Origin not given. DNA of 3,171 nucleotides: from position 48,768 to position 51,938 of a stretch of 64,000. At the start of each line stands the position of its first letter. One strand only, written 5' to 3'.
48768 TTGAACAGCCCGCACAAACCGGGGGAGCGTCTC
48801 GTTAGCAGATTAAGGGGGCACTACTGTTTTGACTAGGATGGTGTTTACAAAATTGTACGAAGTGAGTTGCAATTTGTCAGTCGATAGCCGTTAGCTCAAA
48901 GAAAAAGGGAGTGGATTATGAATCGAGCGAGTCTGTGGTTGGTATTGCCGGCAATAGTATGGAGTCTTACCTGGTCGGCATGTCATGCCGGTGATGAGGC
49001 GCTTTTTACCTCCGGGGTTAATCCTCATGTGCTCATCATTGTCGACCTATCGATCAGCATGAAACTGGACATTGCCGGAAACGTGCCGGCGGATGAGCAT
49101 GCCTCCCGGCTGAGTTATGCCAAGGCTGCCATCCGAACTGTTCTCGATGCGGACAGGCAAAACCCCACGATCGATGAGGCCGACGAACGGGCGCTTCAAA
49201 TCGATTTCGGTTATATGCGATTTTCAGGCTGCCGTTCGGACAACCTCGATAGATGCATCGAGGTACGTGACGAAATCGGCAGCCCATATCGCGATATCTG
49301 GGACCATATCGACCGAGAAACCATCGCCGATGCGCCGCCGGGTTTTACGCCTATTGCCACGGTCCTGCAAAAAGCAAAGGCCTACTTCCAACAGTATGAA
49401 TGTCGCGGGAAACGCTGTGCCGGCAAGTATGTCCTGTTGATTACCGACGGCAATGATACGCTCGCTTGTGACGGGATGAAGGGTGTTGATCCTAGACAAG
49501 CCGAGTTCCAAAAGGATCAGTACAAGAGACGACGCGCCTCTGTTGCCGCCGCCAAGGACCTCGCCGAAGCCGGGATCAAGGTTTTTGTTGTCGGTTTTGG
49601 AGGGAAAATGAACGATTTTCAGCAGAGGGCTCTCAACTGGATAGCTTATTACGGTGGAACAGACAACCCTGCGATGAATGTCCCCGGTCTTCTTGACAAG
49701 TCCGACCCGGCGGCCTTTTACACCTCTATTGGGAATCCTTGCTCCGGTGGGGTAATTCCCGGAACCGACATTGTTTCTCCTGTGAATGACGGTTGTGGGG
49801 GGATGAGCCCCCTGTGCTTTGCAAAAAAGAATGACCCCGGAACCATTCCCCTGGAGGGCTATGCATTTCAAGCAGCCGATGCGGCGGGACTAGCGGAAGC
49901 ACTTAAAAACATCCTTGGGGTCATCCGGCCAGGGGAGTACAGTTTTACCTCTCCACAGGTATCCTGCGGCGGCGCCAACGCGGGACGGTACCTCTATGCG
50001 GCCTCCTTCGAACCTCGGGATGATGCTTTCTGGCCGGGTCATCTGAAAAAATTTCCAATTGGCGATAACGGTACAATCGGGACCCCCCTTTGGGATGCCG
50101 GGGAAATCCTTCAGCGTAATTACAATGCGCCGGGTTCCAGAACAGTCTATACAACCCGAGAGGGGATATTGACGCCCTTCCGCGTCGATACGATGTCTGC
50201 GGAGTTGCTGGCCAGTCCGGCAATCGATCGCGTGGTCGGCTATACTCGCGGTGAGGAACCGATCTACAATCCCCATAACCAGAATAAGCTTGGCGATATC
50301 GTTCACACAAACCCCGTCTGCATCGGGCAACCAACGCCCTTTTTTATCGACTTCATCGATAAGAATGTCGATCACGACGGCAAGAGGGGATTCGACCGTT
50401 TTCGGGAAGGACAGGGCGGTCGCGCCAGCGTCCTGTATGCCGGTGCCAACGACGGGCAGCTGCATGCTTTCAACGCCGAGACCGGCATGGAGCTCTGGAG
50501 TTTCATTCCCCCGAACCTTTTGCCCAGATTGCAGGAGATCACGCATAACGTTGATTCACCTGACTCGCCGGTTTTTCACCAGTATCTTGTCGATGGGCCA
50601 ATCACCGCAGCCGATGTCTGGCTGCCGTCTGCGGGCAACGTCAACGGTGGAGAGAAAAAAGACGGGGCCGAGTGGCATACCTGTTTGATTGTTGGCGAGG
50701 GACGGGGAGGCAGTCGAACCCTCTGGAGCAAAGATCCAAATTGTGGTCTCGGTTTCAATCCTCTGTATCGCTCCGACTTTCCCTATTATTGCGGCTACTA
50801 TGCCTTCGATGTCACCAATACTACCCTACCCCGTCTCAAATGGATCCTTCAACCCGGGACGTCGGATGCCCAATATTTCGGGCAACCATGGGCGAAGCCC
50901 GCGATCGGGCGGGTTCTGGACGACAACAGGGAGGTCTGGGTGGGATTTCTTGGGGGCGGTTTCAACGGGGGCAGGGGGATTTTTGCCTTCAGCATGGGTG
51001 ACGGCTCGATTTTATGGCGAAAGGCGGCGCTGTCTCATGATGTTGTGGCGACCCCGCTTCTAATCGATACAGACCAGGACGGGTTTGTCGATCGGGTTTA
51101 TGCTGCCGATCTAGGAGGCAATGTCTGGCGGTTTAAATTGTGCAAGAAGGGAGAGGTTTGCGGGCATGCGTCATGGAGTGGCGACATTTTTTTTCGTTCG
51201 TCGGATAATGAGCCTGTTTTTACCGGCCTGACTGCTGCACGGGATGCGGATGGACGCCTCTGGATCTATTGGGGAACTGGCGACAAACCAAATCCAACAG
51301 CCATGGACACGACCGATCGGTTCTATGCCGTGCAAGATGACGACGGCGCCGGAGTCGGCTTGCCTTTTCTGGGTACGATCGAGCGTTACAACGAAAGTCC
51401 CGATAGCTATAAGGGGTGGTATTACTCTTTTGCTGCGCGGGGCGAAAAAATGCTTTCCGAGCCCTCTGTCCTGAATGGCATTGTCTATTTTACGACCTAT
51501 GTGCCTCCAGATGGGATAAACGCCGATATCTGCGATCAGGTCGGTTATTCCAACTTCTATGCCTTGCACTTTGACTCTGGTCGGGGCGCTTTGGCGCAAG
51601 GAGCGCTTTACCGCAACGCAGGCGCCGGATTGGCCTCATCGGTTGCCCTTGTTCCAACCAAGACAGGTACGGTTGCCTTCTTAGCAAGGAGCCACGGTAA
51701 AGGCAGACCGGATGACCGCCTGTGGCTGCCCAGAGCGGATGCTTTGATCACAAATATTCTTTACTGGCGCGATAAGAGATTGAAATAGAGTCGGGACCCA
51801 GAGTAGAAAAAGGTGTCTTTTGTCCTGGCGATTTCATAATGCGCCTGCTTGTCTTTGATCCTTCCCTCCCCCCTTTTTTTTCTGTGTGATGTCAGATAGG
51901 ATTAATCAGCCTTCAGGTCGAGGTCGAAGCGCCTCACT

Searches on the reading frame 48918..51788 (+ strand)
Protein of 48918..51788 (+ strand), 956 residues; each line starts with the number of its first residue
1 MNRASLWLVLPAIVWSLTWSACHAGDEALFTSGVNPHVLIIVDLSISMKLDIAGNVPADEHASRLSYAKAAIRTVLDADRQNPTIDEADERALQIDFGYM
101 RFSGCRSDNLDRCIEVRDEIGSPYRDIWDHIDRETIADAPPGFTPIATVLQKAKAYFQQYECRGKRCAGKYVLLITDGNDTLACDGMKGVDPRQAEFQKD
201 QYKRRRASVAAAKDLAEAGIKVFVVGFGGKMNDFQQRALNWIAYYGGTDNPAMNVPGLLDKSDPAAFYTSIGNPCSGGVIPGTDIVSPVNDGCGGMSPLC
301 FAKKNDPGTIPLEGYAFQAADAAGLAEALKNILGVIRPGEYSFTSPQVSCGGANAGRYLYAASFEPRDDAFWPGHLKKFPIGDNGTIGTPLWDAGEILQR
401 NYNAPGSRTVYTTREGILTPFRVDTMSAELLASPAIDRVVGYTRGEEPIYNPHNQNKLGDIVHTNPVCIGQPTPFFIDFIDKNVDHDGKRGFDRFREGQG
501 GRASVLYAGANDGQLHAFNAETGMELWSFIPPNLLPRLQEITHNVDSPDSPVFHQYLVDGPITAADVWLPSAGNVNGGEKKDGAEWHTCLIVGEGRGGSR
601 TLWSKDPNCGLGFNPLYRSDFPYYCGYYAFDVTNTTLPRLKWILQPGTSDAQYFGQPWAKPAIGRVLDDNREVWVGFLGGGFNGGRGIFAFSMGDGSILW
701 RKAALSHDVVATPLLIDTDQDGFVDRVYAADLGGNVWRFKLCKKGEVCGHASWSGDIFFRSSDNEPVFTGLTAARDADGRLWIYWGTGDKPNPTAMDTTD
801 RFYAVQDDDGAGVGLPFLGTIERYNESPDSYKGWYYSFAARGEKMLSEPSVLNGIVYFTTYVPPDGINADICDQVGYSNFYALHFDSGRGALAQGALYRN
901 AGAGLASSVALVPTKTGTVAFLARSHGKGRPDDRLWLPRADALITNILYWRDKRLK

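Call 55: search_protein_families(library=pfam, proteins=[window:48918-51788:+], max_evalue=0.000001)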
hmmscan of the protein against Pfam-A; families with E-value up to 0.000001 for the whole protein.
window:48918-51788:+ (956 aa): 1 family
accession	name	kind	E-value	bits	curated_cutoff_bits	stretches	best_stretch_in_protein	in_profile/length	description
PF05567.17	T4P_PilY1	-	9.4e-16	58.2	28.1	1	458-603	1-144/411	PilY1 beta-propeller domain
